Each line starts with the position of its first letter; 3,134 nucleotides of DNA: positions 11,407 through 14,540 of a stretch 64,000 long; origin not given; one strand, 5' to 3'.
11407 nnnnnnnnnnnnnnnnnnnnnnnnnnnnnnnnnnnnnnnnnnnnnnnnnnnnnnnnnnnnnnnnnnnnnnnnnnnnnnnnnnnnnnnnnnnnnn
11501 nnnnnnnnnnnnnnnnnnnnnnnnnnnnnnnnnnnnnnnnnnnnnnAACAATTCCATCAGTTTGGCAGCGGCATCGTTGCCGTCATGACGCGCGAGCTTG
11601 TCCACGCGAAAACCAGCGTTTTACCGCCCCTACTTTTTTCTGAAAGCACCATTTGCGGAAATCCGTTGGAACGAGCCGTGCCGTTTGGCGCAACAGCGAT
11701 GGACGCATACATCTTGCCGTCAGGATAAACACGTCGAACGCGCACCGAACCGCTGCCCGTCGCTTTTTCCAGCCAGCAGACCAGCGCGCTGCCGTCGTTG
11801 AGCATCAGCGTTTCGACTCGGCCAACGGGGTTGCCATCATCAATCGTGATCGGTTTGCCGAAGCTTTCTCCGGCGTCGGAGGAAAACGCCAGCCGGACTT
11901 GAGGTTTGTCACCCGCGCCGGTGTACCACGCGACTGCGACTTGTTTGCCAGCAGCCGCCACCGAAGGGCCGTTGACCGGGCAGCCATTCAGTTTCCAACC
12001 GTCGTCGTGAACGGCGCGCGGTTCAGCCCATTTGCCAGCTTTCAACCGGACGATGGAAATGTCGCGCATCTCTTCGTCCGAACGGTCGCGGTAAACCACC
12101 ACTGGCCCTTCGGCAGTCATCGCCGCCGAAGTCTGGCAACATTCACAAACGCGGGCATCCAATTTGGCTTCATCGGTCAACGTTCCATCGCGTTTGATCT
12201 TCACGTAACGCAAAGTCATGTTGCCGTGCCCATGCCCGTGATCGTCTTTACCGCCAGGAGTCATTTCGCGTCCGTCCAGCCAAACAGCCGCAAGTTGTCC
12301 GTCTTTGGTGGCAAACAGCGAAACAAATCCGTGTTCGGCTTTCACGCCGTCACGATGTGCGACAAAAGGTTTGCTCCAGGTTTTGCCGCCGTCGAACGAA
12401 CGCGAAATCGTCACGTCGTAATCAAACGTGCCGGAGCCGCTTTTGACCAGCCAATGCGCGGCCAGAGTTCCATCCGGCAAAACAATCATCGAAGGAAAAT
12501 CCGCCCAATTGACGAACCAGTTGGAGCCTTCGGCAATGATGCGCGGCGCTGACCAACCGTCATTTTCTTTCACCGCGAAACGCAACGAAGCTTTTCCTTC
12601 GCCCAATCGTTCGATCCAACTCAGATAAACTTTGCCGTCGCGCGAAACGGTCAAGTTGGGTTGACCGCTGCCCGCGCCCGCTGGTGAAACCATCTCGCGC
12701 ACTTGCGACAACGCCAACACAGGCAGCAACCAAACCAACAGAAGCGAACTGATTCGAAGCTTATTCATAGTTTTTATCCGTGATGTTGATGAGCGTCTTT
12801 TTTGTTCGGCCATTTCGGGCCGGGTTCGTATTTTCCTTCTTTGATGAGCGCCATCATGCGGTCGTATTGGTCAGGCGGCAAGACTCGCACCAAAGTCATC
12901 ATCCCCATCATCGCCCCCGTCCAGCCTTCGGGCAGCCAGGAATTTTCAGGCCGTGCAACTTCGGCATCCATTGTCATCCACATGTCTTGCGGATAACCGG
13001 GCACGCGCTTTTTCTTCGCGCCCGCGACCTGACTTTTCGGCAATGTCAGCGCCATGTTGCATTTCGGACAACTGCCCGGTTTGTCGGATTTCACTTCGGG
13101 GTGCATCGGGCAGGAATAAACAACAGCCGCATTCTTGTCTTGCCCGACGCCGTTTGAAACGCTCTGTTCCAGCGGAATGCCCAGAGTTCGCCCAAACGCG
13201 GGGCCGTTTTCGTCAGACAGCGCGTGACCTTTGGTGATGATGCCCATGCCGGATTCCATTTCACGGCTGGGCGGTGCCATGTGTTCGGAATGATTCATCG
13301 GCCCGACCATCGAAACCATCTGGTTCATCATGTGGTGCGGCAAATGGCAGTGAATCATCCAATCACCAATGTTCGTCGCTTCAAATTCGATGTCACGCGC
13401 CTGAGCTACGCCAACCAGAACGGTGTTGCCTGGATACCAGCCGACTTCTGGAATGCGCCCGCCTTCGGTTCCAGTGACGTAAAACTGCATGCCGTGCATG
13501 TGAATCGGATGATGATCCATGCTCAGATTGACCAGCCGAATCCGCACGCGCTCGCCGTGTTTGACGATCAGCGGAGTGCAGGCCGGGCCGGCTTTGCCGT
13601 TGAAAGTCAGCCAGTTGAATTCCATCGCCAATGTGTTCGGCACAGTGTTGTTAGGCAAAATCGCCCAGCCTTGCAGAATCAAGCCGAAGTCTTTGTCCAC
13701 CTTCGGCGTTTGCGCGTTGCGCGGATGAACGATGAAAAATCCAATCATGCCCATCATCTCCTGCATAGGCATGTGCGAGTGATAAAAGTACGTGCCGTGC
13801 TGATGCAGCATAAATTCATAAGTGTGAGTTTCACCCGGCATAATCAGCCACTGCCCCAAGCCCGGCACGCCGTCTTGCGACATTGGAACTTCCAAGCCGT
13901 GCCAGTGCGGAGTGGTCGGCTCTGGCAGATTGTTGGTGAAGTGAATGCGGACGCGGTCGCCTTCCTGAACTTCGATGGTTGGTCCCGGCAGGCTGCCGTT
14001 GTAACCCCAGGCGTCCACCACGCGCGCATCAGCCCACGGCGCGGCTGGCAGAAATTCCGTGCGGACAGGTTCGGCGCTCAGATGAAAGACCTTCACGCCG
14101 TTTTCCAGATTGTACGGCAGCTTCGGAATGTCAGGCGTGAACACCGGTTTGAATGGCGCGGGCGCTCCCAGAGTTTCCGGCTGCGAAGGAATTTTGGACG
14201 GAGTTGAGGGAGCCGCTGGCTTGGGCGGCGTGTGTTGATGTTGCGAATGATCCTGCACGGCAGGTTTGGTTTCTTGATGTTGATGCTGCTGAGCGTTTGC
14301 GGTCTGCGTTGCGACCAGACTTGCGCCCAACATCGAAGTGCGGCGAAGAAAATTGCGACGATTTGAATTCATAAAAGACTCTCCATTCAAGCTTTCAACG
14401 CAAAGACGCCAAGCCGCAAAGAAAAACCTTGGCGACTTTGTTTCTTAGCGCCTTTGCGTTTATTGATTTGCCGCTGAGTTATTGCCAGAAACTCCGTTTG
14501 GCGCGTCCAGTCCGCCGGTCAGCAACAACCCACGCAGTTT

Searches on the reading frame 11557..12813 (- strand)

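Call 94: search_protein_families(library=pfam, proteins=[window:11557-12813:-], max_evalue=0.00001)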
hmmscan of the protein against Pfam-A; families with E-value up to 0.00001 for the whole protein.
window:11557-12813:- (418 aa): 1 family
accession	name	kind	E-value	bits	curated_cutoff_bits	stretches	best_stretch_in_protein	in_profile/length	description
PF13088.12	BNR_2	-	7.2e-11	42.4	31.4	0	79-244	22-182/277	BNR repeat-like domain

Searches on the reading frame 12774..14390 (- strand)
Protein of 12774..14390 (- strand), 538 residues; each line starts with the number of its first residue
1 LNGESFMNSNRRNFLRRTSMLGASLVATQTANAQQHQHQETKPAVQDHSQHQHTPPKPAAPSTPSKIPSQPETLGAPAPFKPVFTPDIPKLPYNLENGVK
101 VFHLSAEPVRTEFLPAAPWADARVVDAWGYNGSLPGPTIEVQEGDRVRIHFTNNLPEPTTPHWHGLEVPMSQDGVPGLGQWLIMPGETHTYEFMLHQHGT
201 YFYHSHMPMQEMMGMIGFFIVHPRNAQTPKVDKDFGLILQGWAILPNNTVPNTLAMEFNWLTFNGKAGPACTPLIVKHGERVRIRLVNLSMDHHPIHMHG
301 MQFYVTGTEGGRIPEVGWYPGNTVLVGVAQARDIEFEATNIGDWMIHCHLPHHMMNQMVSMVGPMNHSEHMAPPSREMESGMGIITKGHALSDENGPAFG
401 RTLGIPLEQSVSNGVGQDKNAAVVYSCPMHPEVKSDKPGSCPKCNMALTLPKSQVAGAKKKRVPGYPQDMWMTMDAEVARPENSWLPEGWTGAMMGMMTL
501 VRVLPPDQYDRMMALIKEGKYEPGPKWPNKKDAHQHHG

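Call 69: search_protein_families(library=pfam, proteins=[window:12774-14390:-], max_evalue=0.00001)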
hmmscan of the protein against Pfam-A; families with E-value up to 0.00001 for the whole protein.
window:12774-14390:- (538 aa): 4 families
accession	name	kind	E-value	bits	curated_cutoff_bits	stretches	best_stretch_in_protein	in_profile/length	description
PF07732.21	Cu-oxidase_3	-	6.7e-40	136.3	21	1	125-225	15-118/119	Multicopper oxidase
PF07731.20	Cu-oxidase_2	-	3.7e-26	91.9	20.4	1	261-360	23-129/137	Multicopper oxidase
PF19335.5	HMBD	-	1.7e-13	50.7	23.6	1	424-449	1-26/28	Heavy metal binding domain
PF00394.28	Cu-oxidase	-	3.4e-07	31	21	0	258-353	36-142/157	Multicopper oxidase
